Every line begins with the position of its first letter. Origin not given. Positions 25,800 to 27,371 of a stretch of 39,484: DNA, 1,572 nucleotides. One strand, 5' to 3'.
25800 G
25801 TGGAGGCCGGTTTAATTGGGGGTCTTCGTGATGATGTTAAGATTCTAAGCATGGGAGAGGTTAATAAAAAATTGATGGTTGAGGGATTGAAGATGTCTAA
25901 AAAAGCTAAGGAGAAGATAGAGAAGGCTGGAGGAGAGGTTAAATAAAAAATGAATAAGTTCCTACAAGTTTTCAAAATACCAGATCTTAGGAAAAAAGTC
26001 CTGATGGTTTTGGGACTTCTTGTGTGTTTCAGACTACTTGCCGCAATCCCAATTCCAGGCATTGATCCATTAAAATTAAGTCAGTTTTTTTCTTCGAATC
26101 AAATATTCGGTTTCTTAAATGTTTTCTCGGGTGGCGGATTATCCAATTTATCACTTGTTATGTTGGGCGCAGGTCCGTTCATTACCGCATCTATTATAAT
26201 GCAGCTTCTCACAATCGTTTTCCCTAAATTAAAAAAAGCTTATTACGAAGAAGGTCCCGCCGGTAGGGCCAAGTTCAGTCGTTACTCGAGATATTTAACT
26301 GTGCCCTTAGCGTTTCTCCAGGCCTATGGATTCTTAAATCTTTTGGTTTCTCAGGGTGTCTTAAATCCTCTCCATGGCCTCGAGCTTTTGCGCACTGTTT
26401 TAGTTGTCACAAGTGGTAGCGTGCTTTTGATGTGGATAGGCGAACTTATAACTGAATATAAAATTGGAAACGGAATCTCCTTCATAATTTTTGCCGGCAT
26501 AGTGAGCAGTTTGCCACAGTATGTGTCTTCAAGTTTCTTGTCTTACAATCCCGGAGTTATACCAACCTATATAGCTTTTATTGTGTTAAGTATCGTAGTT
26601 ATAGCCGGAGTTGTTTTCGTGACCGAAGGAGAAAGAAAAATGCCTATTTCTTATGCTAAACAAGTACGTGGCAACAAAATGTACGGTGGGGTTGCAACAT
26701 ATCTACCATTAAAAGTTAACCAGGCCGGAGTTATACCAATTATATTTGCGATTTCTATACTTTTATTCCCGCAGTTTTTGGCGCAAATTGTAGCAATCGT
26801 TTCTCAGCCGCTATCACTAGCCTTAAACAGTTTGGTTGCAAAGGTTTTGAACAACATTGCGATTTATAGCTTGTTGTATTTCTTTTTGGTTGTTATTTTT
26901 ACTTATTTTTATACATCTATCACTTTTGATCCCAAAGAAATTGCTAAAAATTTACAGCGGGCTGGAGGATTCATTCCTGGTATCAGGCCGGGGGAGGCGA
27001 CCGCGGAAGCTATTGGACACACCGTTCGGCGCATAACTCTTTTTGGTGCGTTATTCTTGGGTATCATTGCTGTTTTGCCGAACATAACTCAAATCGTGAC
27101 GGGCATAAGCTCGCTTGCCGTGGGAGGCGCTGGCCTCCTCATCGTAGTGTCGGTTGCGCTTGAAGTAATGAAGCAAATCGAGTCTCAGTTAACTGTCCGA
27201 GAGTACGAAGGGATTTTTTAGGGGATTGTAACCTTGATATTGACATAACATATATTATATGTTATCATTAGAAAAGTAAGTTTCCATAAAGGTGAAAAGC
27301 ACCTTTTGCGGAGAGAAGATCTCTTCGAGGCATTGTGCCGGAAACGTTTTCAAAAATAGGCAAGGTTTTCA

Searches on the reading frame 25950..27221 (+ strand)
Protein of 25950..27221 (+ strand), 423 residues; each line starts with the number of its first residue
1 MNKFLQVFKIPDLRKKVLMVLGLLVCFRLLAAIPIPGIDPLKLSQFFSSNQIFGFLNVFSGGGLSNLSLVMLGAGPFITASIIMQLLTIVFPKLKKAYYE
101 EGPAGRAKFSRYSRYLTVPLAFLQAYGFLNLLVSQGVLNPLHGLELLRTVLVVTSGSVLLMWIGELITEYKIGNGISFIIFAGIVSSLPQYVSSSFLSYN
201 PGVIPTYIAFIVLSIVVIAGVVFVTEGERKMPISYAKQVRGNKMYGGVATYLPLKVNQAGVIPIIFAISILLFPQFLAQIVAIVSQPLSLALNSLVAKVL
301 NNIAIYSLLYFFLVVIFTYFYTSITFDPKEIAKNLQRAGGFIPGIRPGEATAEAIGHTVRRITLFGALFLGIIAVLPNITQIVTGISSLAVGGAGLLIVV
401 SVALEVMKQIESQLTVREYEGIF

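Call 23: find_related_loci(query=window:25950-27221:+, collection=genome_contigs, flank=5000)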
Query window:25950-27221:+ (423 aa) in genome_contigs; peptide patterns used: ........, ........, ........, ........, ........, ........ (x = any residue, [..] = any of these).
600 stretches matched a pattern (row limit reached: there are more); 581 encode a relative of the query (tblastn E <= 1e-3); the best 80 are kept; 80 distinct loci.
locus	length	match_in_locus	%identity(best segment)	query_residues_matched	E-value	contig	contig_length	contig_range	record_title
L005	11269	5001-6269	77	1-423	0e+0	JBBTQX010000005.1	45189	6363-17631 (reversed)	MAG: Patescibacteria group bacterium isolate H41-bin082_1 H41_bin082_1_000000000005, whole genome shotgun sequence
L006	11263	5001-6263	76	1-423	0e+0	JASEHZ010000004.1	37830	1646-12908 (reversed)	MAG: Patescibacteria group bacterium isolate Yes70-36 NODE_344_length_37830_cov_17.971966, whole genome shotgun sequence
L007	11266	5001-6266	76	1-422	0e+0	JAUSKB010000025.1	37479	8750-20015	MAG: bacterium isolate E14_metabat.bin.348 E14_k141_1041589, whole genome shotgun sequence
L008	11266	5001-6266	76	1-422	0e+0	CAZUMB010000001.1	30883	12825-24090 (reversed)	MAG TPA_asm: uncultured Candidatus Saccharibacteria bacterium isolate SRP178699_co2_504 genome assembly, contig: NODE_70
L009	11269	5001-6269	74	1-423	0e+0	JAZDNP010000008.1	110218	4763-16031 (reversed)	MAG: Candidatus Brennerbacteria bacterium isolate MEGAHIT-group-0.716 k141_4710019, whole genome shotgun sequence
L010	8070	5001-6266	71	1-422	0e+0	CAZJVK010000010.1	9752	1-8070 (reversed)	MAG TPA_asm: uncultured Candidatus Saccharibacteria bacterium isolate binchicken_co181_162 genome assembly, contig: NODE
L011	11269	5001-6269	71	1-423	0e+0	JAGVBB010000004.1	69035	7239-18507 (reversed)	MAG: Candidatus Paceibacterota bacterium isolate DeMMO6_41 c_000000030023, whole genome shotgun sequence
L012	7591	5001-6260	66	3-422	0e+0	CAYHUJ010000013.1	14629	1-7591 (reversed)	MAG TPA_asm: uncultured Candidatus Saccharibacteria bacterium isolate ERP119705_co16_137 genome assembly, contig: NODE_3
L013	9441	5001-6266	66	1-422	2e-179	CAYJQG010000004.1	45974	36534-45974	MAG TPA_asm: uncultured Candidatus Saccharibacteria bacterium isolate ERP125453_co1_149 genome assembly, contig: NODE_57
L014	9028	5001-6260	66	1-420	7e-178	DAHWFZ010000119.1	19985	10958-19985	MAG TPA_asm: Candidatus Wolfebacteria bacterium isolate clean1250 k141_290889, whole genome shotgun sequence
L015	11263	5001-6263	58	1-421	2e-160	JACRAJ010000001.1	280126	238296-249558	MAG: Candidatus Azambacteria bacterium isolate NC_groundwater_1590_Pr3_B-0.1um_43_109 SR-2_scaffold_141_642942, whole ge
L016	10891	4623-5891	57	1-419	4e-159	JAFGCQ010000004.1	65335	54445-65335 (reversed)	MAG: Candidatus Zambryskiibacteriota bacterium isolate Zod_Metabat.1126 k87_3140808, whole genome shotgun sequence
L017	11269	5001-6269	56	1-419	7e-158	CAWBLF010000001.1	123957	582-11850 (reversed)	MAG: uncultured bacterium isolate MFD04428.bin.2.39 genome assembly, contig: contig_40344, whole genome shotgun sequence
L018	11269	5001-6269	57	1-419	3e-157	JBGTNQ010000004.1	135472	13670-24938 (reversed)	MAG: Candidatus Paceibacteria bacterium isolate JTS-RE391 k141_2236926, whole genome shotgun sequence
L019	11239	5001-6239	57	7-419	1e-156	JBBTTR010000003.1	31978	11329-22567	MAG: Patescibacteria group bacterium isolate H52-bin007_1 H52_bin007_1_000000000003, whole genome shotgun sequence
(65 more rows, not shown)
